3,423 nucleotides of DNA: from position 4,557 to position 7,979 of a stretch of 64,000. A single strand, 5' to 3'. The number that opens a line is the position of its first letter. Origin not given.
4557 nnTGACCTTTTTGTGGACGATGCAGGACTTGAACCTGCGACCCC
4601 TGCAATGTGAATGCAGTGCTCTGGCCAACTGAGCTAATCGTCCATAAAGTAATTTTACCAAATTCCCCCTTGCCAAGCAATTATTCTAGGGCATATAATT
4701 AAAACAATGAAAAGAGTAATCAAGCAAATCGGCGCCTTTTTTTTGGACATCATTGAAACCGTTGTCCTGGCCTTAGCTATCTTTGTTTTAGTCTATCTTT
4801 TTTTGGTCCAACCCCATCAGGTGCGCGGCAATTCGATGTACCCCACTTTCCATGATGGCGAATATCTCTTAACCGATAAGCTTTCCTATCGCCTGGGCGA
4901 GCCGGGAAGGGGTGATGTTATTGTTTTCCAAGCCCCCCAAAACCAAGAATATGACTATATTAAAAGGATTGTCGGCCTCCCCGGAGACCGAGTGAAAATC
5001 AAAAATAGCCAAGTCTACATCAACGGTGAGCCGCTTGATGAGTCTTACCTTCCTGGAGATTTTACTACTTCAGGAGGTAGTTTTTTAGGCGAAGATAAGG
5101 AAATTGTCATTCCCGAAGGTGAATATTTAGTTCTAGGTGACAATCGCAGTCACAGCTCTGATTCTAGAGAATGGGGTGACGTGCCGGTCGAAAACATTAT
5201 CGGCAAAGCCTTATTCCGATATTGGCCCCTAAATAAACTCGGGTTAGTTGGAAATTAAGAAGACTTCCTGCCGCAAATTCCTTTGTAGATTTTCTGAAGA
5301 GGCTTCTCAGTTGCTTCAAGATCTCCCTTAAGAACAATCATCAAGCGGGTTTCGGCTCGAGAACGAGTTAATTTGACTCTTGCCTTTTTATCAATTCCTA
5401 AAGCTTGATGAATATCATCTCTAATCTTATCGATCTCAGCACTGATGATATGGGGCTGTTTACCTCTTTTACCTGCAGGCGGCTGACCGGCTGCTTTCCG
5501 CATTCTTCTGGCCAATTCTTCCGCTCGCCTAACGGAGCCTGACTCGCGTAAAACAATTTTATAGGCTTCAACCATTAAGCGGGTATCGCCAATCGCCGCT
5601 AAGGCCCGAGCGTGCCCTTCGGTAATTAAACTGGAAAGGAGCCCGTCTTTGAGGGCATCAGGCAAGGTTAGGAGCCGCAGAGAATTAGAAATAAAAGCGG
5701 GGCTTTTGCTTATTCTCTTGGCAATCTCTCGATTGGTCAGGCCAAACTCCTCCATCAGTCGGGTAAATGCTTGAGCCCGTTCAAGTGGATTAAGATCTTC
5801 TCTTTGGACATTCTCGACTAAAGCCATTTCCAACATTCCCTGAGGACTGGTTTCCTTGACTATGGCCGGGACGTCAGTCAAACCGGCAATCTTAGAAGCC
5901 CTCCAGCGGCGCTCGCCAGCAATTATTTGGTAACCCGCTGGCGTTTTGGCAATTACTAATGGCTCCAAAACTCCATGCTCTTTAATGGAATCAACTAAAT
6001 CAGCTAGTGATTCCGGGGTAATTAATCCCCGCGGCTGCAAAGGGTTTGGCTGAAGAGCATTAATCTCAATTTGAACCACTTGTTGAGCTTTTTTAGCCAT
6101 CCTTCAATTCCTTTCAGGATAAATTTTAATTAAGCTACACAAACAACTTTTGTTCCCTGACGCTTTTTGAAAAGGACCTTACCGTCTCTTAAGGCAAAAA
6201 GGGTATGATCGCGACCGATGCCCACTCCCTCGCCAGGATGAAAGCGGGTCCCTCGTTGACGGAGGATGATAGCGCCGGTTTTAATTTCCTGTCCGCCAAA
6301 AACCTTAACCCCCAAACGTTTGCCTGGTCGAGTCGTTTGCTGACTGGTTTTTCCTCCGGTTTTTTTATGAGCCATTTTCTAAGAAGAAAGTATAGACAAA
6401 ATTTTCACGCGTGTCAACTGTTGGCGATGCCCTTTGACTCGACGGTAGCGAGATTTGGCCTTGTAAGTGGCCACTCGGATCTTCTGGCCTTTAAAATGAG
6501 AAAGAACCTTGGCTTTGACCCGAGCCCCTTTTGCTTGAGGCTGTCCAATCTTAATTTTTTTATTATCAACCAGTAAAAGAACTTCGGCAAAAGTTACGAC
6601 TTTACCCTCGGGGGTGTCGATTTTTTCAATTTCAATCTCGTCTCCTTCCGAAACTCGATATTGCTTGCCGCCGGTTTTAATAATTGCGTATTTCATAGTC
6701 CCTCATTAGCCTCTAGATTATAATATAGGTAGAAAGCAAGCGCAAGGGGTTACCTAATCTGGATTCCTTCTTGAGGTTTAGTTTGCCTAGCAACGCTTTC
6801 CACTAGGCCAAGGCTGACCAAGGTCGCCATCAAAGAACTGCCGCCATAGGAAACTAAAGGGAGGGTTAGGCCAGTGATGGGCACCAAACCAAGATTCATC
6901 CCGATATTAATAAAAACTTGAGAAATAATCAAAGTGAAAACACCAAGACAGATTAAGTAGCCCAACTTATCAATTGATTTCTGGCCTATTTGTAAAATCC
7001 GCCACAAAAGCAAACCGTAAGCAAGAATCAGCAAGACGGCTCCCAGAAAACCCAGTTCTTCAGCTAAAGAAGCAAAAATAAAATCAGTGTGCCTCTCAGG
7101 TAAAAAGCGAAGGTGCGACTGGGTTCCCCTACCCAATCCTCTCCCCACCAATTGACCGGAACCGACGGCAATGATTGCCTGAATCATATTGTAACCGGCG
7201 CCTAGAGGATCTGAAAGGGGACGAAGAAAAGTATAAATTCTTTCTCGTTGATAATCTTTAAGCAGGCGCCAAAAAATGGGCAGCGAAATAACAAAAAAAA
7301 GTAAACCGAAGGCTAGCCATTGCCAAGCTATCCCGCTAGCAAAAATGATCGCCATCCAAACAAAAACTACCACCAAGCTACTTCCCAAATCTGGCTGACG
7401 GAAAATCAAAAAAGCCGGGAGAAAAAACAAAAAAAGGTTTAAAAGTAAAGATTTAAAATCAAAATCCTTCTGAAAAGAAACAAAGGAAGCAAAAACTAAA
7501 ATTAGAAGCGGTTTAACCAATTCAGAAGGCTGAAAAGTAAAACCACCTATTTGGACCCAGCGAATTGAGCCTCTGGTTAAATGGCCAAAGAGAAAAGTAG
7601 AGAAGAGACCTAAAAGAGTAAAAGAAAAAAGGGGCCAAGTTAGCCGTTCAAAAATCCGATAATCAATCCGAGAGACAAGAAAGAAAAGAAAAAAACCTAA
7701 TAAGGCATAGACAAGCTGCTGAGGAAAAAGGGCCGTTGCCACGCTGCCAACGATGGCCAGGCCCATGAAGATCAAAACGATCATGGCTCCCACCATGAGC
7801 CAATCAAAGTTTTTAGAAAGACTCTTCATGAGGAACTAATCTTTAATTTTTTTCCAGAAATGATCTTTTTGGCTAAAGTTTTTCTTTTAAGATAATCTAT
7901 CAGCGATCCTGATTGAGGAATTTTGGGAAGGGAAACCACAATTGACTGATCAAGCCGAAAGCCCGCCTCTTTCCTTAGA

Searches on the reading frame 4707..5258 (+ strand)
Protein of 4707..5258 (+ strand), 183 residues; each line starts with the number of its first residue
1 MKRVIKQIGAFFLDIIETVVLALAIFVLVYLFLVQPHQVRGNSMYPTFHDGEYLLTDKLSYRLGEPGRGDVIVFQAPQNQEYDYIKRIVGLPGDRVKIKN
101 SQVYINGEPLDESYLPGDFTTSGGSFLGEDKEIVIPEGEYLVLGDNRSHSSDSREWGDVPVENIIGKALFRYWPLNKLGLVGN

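Call 82: search_protein_families(library=pfam, proteins=[window:4707-5258:+], max_evalue=0.00001)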
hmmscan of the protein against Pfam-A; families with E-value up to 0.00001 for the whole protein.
window:4707-5258:+ (183 aa): 1 family
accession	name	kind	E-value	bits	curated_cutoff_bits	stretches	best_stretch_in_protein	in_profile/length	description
PF10502.14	Peptidase_S26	-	7e-54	182.7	22.9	1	14-173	3-168/168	Signal peptidase, peptidase S26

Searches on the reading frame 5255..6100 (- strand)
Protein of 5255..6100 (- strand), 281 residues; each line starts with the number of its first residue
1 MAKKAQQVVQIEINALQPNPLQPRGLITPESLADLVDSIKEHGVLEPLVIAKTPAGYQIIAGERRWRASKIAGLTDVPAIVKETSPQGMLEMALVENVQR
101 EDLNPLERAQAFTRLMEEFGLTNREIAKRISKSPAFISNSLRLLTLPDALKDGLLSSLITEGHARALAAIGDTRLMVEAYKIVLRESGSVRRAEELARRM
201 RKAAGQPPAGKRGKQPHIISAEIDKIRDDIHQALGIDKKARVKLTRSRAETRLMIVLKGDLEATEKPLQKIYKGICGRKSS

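Call 82: search_protein_families(library=pfam, proteins=[window:5255-6100:-], max_evalue=0.00001)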
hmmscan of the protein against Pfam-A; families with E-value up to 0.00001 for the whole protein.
window:5255-6100:- (281 aa): 2 families
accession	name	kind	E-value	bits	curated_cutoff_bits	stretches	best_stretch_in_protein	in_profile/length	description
PF02195.25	ParB_N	-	8.8e-32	109.5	26.3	1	7-99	2-95/95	ParB N-terminal domain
PF17762.8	HTH_ParB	-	3.6e-29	101.3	22.6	1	101-201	1-101/102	ParB HTH domain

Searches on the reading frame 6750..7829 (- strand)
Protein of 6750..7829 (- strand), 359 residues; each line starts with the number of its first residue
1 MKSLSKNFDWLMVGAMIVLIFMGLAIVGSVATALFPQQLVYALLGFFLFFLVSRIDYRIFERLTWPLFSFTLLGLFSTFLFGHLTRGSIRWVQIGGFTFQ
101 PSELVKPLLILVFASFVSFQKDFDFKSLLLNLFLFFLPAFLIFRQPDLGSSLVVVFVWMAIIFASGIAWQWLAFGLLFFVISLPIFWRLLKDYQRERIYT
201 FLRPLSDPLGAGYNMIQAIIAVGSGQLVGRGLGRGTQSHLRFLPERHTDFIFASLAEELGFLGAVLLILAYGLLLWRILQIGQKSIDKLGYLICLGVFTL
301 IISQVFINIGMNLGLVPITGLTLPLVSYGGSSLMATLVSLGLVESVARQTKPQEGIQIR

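Call 82: search_protein_families(library=pfam, proteins=[window:6750-7829:-], max_evalue=0.00001)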
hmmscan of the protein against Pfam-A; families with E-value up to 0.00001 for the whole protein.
window:6750-7829:- (359 aa): 1 family
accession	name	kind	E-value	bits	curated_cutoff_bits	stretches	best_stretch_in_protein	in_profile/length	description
PF01098.24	FTSW_RODA_SPOVE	-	3.3e-93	313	26.4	1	28-351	32-355/356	Cell cycle protein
